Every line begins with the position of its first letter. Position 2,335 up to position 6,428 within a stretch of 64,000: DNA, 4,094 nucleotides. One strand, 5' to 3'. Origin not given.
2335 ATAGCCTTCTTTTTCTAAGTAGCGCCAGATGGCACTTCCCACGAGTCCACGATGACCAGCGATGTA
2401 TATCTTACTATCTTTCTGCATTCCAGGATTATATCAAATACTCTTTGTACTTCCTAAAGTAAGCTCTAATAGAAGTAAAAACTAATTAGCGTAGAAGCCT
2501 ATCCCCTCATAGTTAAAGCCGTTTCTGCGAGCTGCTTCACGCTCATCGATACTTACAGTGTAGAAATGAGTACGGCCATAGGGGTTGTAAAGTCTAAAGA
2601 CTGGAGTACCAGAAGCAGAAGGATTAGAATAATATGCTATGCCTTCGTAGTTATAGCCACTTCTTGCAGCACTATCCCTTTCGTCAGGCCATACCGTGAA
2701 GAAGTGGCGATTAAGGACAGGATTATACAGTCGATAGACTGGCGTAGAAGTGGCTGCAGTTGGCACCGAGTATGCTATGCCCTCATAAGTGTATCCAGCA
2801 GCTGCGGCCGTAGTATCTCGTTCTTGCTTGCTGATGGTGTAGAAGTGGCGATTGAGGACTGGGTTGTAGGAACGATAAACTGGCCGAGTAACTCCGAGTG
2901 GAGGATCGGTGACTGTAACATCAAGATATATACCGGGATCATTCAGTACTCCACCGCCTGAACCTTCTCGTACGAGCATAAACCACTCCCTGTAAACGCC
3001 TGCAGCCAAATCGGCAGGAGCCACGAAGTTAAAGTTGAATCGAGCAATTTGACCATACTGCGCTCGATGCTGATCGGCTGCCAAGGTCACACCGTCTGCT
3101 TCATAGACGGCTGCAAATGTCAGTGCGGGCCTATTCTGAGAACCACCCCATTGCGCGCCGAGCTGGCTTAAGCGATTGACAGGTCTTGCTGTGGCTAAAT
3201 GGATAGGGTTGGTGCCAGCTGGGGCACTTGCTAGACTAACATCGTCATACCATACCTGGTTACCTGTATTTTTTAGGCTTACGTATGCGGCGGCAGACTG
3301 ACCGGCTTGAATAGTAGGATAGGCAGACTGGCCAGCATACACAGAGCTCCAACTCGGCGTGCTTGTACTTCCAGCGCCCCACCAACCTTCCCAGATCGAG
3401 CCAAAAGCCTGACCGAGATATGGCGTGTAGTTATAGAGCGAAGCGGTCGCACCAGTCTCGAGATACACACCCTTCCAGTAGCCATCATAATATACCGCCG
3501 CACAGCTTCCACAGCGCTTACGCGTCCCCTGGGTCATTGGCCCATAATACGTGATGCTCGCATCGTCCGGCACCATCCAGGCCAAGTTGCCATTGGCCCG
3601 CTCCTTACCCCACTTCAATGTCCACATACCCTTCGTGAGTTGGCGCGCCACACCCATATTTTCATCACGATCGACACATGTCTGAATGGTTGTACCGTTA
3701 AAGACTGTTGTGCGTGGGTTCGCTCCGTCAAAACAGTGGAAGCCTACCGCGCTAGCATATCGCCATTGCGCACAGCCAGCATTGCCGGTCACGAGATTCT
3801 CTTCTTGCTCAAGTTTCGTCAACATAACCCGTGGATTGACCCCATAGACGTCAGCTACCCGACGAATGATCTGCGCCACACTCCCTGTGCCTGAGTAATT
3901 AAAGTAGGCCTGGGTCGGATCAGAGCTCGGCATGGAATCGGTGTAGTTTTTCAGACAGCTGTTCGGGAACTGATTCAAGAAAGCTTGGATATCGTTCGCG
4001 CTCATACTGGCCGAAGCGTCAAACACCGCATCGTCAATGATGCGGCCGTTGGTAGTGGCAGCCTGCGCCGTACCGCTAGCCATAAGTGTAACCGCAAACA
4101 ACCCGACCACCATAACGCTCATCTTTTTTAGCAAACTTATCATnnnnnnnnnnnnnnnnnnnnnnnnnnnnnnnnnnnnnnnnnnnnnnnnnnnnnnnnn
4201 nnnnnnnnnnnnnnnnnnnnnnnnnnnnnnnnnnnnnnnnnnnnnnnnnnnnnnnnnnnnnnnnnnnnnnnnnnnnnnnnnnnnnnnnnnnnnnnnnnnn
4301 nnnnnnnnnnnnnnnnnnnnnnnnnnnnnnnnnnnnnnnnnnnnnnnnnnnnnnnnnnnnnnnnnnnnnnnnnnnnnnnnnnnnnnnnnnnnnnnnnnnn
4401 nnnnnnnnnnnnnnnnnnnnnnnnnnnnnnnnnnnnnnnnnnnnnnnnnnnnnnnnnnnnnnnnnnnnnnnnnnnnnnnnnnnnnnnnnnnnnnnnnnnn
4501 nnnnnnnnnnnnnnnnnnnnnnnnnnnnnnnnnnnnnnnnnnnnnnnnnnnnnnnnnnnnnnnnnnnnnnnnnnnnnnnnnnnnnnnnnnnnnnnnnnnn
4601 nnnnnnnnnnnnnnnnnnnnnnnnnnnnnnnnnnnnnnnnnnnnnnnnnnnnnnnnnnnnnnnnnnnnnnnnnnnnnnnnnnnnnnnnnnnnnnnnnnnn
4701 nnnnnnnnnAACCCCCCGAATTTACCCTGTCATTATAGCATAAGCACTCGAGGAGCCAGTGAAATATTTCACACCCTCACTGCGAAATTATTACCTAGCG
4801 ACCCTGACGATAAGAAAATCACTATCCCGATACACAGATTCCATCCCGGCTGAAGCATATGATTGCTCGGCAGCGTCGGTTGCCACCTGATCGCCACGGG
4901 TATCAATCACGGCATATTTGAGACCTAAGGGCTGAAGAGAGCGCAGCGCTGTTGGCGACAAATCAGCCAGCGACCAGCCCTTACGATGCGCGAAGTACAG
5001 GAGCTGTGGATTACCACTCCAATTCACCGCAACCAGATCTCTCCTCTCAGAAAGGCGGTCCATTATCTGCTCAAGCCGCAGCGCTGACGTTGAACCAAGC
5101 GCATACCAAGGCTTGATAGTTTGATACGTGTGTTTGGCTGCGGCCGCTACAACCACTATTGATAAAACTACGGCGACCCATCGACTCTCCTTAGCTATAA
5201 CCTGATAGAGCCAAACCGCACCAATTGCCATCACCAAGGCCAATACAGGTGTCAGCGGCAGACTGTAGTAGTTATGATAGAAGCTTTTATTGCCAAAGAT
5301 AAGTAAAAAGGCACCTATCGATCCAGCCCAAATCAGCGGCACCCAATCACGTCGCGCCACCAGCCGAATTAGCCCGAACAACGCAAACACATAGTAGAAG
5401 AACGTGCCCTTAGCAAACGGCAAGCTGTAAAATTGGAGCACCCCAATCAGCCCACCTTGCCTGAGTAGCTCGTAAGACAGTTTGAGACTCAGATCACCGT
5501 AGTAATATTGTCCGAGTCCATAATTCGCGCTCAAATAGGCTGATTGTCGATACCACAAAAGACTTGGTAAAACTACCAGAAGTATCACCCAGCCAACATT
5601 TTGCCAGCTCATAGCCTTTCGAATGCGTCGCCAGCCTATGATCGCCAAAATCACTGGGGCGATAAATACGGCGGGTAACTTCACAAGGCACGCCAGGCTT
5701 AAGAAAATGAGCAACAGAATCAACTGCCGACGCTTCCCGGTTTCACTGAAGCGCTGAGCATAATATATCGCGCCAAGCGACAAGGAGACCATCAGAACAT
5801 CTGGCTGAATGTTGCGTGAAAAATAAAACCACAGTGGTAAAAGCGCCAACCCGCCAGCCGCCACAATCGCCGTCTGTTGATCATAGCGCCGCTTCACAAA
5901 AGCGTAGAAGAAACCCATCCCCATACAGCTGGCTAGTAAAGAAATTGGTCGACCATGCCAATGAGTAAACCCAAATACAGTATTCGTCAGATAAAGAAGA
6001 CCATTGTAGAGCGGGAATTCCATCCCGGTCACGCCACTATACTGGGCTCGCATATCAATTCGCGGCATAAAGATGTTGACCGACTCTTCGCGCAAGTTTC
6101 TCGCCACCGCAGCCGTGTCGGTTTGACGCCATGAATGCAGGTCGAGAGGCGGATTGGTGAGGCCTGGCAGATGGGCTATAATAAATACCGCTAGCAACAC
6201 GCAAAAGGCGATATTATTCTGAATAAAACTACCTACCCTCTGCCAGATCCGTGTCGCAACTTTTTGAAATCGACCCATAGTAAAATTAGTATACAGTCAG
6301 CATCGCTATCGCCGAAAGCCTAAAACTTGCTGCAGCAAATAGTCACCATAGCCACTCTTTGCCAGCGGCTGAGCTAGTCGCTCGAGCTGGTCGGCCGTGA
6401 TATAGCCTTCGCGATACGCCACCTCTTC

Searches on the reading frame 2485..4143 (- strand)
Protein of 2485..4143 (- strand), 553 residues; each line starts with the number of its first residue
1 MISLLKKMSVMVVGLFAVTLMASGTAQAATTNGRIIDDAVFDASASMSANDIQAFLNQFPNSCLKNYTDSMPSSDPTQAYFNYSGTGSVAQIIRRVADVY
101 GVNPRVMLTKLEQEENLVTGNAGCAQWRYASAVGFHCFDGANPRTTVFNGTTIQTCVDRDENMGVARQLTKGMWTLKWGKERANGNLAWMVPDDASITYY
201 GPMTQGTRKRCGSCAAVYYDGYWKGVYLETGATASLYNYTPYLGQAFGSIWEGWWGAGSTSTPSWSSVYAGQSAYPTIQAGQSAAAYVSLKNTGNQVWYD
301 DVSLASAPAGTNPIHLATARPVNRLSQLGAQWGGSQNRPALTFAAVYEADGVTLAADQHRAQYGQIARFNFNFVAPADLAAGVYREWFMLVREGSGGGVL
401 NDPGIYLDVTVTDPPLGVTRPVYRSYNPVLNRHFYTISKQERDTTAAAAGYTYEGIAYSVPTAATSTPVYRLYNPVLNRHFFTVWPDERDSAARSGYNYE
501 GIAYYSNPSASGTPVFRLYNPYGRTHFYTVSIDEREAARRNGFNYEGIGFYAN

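Call 81: search_protein_families(library=pfam, proteins=[window:2485-4143:-], max_evalue=0.00001)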
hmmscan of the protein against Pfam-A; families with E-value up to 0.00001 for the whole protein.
window:2485-4143:- (553 aa): 1 family
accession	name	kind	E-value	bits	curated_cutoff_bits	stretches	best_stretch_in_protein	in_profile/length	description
PF18885.6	DUF5648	-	1.8e-42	145.2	25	1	421-552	1-133/134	Domain of unknown function (DUF5648)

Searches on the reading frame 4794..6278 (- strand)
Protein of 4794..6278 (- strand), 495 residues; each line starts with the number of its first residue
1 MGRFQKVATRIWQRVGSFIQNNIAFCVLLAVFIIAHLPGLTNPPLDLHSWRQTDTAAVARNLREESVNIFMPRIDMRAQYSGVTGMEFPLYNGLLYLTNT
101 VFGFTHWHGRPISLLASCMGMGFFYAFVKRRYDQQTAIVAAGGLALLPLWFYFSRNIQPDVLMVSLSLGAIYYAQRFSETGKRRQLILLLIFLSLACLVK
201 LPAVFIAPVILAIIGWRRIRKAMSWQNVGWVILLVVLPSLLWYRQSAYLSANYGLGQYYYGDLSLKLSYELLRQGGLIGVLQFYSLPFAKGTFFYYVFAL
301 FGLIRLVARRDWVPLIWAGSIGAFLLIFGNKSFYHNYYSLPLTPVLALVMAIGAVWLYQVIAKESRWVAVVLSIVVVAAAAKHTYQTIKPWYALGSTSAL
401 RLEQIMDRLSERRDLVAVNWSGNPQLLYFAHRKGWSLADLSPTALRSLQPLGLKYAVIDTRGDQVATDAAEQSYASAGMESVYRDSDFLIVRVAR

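Call 81: search_protein_families(library=pfam, proteins=[window:4794-6278:-], max_evalue=0.00001)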
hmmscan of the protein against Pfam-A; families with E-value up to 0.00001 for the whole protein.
window:4794-6278:- (495 aa): 1 family
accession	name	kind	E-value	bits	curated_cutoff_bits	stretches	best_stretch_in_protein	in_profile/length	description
PF13231.12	PMT_2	-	3.8e-20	73.1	26.1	1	90-242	5-160/160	Dolichyl-phosphate-mannose-protein mannosyltransferase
